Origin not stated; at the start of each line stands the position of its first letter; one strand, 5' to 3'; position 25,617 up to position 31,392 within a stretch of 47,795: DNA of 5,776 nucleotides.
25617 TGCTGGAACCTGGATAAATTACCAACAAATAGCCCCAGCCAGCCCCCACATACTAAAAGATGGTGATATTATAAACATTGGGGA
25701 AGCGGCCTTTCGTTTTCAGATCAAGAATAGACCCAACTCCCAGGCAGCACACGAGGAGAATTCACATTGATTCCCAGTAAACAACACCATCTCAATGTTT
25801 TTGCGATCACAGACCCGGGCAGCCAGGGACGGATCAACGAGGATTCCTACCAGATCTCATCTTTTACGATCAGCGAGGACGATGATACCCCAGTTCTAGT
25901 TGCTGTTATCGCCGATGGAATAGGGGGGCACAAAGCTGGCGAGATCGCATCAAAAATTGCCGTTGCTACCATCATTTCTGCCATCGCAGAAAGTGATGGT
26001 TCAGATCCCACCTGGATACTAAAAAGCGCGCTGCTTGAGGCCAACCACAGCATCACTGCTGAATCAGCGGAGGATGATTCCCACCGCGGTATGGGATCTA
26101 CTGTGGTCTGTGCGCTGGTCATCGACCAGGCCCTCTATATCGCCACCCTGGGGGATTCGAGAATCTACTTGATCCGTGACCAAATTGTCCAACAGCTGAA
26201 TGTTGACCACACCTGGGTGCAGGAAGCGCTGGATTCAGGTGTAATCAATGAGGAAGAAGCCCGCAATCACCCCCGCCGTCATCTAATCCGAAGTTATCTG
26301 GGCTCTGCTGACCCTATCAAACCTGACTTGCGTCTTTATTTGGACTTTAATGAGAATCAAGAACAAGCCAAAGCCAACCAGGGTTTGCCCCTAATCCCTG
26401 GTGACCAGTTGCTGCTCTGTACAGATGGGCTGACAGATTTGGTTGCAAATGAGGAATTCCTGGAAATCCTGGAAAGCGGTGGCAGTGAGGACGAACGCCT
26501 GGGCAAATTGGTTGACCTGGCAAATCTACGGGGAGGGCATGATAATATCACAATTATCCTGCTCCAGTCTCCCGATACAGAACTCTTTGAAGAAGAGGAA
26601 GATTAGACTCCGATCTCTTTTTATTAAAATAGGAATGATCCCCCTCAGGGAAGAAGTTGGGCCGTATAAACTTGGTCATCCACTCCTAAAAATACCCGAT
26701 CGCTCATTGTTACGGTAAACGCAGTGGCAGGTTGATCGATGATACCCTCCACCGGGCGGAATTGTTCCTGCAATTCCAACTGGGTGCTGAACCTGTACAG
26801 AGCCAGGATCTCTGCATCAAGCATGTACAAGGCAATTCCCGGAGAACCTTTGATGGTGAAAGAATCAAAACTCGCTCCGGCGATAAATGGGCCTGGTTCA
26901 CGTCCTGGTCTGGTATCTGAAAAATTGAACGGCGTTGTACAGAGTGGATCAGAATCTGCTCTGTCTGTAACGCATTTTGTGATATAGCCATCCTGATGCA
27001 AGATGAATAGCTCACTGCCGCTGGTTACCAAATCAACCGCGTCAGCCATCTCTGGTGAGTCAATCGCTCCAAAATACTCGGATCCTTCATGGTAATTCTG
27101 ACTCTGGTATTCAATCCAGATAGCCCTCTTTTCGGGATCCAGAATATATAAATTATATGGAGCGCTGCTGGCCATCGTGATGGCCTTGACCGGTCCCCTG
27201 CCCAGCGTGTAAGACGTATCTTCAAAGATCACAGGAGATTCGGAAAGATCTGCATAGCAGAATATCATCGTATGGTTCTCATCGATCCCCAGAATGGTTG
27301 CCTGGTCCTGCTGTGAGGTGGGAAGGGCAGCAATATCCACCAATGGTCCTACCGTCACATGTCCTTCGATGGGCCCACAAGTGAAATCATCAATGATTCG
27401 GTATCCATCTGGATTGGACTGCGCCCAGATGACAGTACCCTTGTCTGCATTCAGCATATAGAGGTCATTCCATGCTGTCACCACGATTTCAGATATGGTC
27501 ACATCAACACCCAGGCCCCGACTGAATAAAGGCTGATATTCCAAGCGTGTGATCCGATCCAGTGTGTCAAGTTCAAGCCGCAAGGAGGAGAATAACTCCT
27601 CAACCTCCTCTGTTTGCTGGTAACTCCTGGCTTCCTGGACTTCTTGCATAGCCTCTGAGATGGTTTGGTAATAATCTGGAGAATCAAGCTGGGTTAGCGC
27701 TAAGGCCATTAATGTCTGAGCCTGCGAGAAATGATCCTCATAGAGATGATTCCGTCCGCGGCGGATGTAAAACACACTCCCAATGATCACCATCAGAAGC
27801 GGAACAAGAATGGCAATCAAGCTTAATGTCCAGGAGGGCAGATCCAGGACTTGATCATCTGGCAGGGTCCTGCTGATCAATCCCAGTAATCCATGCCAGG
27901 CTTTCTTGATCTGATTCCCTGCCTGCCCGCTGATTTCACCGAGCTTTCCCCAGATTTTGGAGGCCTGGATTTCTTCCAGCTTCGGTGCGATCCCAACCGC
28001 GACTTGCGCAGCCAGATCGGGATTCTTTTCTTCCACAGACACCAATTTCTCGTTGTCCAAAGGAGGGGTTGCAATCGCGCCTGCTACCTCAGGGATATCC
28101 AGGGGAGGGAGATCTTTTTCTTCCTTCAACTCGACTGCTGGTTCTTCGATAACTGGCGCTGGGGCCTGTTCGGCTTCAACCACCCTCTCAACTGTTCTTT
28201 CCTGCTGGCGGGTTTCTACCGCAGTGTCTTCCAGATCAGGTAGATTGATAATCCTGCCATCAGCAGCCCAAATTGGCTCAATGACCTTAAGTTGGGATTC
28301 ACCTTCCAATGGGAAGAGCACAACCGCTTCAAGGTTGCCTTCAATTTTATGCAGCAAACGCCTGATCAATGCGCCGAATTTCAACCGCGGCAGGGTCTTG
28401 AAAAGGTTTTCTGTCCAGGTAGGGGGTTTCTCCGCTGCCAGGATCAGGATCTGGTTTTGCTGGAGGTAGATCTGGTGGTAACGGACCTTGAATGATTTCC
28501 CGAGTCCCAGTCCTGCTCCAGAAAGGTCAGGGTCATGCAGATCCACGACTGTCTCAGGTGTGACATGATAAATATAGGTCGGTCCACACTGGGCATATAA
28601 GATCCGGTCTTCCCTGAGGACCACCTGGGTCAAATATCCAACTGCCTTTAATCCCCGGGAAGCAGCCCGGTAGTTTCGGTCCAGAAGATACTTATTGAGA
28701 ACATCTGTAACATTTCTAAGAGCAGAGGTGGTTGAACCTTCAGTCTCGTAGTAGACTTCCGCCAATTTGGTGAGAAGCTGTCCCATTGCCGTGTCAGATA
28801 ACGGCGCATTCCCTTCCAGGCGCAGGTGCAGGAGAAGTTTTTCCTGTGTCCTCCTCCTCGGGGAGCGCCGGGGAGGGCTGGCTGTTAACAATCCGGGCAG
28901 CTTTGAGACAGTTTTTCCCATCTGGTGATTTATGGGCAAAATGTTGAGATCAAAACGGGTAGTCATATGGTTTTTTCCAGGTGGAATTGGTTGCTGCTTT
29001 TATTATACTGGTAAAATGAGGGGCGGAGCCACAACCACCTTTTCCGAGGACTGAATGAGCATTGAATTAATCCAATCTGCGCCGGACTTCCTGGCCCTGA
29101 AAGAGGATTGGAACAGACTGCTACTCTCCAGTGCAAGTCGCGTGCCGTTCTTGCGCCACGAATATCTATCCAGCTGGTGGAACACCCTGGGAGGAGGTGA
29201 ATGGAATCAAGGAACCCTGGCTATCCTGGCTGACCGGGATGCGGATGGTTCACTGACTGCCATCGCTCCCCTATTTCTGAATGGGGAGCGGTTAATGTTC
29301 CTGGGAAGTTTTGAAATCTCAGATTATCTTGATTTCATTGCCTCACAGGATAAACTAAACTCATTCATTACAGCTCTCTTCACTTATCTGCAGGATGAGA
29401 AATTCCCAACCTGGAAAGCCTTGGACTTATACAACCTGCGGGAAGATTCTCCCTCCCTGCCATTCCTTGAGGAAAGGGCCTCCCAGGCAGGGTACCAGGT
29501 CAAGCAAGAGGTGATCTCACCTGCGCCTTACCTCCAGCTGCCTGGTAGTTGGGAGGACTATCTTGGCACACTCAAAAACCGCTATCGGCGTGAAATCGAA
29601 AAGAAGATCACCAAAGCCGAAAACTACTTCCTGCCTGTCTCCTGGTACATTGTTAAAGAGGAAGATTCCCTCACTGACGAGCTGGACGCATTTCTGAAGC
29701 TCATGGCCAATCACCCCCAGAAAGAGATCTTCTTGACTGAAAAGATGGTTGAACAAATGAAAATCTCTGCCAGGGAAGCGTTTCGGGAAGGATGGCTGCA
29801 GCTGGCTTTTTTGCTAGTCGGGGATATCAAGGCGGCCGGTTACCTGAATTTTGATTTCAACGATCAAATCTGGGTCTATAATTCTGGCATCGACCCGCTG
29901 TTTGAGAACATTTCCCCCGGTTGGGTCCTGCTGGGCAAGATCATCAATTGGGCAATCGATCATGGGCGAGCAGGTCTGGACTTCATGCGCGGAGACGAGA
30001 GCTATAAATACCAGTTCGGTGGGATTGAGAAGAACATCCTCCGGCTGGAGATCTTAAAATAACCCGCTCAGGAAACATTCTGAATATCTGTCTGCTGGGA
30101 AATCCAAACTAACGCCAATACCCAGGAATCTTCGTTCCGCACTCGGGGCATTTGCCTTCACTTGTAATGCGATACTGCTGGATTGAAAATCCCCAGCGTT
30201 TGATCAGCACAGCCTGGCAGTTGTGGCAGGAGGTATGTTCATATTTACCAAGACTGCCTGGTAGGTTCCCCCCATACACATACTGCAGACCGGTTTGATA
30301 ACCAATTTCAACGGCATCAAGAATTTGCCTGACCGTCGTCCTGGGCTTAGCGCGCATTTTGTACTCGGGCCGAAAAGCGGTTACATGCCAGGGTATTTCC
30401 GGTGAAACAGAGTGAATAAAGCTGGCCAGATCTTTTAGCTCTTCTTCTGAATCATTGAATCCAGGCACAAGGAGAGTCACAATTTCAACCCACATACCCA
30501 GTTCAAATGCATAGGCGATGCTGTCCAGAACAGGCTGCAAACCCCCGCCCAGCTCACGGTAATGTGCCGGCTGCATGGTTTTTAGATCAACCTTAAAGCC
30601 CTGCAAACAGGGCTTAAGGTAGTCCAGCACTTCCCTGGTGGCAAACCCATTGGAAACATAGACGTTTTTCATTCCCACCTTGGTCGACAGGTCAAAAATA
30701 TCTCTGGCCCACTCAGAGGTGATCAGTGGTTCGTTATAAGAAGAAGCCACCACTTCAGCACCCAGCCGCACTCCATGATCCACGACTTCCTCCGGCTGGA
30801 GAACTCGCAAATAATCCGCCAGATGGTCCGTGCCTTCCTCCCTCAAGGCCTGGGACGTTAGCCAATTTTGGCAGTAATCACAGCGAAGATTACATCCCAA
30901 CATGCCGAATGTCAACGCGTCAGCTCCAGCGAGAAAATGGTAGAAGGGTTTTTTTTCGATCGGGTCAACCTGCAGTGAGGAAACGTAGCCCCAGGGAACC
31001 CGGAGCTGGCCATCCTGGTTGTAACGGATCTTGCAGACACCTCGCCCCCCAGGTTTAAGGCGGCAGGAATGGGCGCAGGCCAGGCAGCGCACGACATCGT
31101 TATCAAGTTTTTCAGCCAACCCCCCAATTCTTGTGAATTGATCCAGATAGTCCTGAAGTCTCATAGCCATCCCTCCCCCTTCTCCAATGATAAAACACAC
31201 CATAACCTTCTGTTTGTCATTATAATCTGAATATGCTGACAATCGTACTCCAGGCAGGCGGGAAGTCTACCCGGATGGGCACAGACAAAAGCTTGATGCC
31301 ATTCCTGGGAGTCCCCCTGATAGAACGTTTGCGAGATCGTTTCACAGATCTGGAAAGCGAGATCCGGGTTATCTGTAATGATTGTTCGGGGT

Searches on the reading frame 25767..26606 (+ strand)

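Call 37: search_protein_families(library=pfam, proteins=[window:25767-26606:+], max_evalue=0.001)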
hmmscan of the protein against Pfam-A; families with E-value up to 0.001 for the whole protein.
window:25767-26606:+ (279 aa): 3 families
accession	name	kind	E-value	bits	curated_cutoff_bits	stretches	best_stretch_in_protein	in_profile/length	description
PF00481.26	PP2C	-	1.3e-16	61.5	20.3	1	37-149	29-141/255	Protein phosphatase 2C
PF13672.11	PP2C_2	-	4.2e-16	59.6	24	1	20-234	8-187/209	Protein phosphatase 2C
PF07228.17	SpoIIE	-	1.5e-06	28.7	25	0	205-266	116-189/192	Stage II sporulation protein E (SpoIIE)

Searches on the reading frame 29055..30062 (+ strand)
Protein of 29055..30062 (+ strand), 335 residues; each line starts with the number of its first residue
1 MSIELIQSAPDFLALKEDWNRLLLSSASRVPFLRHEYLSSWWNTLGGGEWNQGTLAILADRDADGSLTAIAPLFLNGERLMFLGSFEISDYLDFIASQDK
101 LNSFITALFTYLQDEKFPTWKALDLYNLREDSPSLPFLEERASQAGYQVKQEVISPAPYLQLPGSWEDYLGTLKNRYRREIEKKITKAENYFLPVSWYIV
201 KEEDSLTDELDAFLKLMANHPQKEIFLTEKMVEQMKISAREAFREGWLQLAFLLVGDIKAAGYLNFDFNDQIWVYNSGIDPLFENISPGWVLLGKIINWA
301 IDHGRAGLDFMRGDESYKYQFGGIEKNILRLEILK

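Call 37: search_protein_families(library=pfam, proteins=[window:29055-30062:+], max_evalue=0.001)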
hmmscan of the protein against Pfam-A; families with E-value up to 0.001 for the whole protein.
window:29055-30062:+ (335 aa): 2 families
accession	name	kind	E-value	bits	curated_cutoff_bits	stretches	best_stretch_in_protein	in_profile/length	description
PF13480.13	Acetyltransf_6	-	3.5e-19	69.8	22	1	176-318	2-142/143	Acetyltransferase (GNAT) domain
PF04339.18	FemAB_like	-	0.0004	20.1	27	0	165-236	171-243/369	Peptidogalycan biosysnthesis/recognition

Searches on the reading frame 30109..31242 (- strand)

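Call 37: search_protein_families(library=pfam, proteins=[window:30109-31242:-], max_evalue=0.001)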
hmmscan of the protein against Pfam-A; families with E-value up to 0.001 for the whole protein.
window:30109-31242:- (377 aa): 1 family
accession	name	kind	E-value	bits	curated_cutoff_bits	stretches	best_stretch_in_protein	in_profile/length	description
PF04055.27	Radical_SAM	-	5.8e-21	75.8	29.5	1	116-272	6-165/166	Radical SAM superfamily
